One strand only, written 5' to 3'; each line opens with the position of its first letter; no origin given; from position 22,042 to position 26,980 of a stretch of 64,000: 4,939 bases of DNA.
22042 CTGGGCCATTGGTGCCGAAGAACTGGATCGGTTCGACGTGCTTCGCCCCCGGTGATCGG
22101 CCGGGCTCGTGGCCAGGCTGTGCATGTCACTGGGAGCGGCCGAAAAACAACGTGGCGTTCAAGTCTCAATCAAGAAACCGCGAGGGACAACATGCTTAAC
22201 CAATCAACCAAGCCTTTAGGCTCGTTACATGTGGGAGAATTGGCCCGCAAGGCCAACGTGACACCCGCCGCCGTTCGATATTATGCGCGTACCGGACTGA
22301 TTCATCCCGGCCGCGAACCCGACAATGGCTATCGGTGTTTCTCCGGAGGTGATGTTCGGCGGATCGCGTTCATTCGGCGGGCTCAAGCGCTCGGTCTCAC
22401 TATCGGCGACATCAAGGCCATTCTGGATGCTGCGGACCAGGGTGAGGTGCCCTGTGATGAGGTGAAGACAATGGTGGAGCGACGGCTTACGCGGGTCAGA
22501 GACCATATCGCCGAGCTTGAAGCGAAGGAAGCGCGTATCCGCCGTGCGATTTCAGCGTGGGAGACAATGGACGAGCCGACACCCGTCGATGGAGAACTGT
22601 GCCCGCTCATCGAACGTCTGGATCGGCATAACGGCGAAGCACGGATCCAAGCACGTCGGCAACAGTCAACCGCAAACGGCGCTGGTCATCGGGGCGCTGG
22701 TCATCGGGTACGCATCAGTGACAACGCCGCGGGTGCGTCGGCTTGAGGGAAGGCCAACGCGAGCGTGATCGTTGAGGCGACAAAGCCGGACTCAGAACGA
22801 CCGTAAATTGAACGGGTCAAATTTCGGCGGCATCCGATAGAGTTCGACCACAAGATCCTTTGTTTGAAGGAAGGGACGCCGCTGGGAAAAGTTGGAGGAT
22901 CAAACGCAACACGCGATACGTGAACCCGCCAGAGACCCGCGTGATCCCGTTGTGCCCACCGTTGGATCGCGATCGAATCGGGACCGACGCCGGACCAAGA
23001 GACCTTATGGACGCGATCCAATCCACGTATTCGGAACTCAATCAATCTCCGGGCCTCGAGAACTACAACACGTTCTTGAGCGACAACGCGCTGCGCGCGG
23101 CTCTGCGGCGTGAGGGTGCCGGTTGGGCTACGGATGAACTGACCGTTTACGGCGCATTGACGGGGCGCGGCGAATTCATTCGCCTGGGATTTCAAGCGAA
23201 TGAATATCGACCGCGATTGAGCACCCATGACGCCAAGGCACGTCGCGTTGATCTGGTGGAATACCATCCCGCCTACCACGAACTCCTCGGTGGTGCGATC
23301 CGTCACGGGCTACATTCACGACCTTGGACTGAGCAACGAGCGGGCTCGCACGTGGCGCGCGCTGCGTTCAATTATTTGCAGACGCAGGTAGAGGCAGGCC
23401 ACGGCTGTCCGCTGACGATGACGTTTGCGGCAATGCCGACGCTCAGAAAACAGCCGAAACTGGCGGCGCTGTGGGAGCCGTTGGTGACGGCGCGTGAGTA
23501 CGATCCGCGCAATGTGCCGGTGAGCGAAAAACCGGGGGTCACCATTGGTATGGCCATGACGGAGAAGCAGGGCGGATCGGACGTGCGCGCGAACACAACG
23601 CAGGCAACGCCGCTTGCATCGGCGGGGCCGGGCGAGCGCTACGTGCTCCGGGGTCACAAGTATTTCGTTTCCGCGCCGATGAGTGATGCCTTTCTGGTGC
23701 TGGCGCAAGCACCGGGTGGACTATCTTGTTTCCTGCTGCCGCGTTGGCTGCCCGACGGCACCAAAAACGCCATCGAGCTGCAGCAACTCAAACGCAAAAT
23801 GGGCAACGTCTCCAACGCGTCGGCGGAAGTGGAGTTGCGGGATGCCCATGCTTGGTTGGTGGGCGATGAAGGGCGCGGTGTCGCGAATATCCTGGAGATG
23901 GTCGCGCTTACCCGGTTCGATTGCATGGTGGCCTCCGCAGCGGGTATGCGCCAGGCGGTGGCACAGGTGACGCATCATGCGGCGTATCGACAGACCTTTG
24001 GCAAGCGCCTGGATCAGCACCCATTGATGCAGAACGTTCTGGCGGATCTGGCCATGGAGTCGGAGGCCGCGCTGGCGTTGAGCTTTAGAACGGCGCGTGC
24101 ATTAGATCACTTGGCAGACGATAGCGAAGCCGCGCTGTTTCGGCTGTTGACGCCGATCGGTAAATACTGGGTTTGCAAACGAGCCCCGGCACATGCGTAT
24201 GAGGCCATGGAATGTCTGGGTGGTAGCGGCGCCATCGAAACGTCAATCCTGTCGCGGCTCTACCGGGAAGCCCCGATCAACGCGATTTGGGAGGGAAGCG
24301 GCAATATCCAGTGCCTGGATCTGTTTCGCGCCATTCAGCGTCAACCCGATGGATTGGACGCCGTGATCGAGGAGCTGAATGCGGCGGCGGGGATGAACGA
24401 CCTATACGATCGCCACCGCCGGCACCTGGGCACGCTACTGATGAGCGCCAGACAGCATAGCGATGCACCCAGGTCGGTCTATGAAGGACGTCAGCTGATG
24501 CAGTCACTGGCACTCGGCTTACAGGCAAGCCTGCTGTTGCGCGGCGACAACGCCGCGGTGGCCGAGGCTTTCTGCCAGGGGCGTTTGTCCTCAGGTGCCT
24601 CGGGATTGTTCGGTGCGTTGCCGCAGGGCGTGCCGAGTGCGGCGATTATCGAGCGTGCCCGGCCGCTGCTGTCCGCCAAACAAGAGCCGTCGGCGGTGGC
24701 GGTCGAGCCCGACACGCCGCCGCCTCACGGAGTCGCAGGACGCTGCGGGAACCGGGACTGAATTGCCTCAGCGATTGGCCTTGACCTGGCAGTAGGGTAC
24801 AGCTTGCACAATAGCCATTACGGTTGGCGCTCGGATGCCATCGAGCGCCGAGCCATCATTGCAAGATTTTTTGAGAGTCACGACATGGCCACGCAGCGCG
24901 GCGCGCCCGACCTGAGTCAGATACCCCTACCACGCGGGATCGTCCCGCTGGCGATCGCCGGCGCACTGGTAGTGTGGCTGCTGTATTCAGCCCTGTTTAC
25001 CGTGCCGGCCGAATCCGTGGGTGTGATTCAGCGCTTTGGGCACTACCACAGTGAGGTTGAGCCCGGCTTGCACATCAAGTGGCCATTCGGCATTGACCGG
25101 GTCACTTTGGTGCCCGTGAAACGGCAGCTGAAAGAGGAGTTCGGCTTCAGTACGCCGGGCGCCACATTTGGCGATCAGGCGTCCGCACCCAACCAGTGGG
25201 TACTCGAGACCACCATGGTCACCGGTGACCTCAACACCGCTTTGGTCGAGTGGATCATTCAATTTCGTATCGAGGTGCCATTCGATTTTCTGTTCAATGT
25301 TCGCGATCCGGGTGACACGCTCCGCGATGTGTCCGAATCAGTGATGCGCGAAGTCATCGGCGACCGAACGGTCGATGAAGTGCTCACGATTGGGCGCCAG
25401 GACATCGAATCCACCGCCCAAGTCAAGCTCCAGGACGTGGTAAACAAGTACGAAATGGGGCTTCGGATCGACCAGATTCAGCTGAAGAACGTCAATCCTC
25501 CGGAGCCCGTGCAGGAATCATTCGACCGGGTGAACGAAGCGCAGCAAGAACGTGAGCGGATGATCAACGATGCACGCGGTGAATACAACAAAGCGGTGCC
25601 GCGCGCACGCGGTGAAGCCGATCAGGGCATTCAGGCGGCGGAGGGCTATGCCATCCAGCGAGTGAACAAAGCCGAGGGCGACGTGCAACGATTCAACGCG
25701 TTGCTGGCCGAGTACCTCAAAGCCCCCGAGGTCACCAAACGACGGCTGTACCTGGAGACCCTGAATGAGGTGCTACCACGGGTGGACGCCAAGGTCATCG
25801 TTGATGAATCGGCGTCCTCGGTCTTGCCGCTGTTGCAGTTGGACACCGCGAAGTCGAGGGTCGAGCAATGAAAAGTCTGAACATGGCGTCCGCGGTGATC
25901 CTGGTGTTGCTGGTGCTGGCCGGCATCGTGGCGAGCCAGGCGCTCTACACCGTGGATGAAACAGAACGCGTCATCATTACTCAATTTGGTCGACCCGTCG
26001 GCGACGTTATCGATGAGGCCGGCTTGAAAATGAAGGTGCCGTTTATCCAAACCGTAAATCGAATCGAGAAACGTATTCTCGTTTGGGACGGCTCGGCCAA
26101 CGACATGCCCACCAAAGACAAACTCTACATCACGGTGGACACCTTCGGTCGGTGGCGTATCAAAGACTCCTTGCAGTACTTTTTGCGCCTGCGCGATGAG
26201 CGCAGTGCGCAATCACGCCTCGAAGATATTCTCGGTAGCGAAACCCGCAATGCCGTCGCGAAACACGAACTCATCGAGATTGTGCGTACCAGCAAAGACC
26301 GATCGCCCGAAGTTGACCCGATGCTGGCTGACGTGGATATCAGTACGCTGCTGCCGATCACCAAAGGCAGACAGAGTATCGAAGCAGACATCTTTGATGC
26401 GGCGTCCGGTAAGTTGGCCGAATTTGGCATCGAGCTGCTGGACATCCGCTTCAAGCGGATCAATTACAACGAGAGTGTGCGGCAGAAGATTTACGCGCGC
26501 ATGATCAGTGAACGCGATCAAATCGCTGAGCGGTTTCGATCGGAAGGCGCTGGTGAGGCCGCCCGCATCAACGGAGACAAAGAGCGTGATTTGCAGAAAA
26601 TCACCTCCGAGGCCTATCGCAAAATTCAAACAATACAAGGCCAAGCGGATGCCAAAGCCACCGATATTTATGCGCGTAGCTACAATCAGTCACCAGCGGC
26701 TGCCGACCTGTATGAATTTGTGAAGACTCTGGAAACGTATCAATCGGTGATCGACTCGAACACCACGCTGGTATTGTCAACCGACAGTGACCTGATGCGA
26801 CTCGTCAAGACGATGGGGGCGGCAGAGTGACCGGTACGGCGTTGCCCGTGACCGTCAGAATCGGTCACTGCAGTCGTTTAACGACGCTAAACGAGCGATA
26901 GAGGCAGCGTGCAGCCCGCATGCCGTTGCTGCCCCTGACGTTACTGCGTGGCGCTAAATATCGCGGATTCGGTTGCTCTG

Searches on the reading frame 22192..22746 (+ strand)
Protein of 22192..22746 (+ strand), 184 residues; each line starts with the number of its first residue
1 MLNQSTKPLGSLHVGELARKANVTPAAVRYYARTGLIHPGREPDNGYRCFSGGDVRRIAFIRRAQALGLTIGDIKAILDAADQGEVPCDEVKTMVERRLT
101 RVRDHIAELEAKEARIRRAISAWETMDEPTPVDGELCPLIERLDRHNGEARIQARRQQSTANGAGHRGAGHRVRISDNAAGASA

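Call 32: search_protein_families(library=ncbifam, proteins=[window:22192-22746:+], max_evalue=0.00001)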
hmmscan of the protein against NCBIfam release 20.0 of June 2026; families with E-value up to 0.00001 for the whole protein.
window:22192-22746:+ (184 aa): 15 families
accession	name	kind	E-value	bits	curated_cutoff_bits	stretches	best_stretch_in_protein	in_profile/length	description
NF007069.0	PRK09514.1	equivalog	3.9e-25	88.4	143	1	13-147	3-134/141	Zn(2+)-responsive transcriptional regulator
TIGR02043.1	ZntR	equivalog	1.9e-24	86.3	167.95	1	12-121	2-108/131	Zn(2+)-responsive transcriptional regulator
TIGR02051.1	MerR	equivalog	8.4e-23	81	150.85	1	14-143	2-124/124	mercury resistance transcriptional regulator MerR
TIGR02047.1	CadR-PbrR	equivalog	4.4e-19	68.8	151.45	1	12-116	1-105/127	Cd(II)/Pb(II)-responsive transcriptional regulator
TIGR02044.1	CueR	equivalog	2.4e-17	63.2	147.4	1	13-143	2-126/127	Cu(I)-responsive transcriptional regulator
NF010315.0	PRK13752.1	subfamily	2.6e-15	56.7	261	1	9-145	5-134/144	mercury resistance transcriptional regulator MerR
TIGR01950.1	SoxR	equivalog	1.7e-12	47.3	116.9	1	12-110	2-100/142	redox-sensitive transcriptional activator SoxR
NF050798.1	TF_FtsR_Actino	equivalog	1.8e-10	41.3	150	1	22-116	16-109/223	transcriptional regulator FtsR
NF007590.0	PRK10227.1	equivalog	8.3e-10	38.9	244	1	14-143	3-126/135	Cu(I)-responsive transcriptional regulator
NF041849.1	trans_regNmlR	equivalog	1.5e-09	37.9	175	1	15-125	4-114/117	stress response transcriptional regulator NmlR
TIGR02054.1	MerD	equivalog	2.7e-09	37.6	103.65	1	11-115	3-108/120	mercuric resistance transcriptional repressor MerD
NF047375.1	HeatShock_HspR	equivalog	1.5e-07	31.3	105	1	14-92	6-84/92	heat shock protein transcriptional repressor HspR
NF053782.1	ChlnTransRegdde3219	equivalog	2.1e-07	30.7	450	1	12-120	7-106/278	choline utilization transcriptional activator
NF047377.1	heat_HspR_dupli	exception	3.5e-07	29.9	300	1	21-118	15-112/214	heat shock protein transcriptional repressor HspR, fused homodimer type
NF033783.1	coreg_MerD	equivalog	5.9e-07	29.9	170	1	13-116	5-109/121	mercury resistance co-regulator MerD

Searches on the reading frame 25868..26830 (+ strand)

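Call 6: search_protein_families(library=pfam, proteins=[window:25868-26830:+])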
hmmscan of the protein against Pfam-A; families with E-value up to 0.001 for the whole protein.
window:25868-26830:+ (320 aa): 1 family
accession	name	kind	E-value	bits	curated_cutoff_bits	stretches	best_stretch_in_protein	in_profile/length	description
PF01145.31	Band_7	-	1.3e-27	97.4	23.6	1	28-226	2-173/176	SPFH domain / Band 7 family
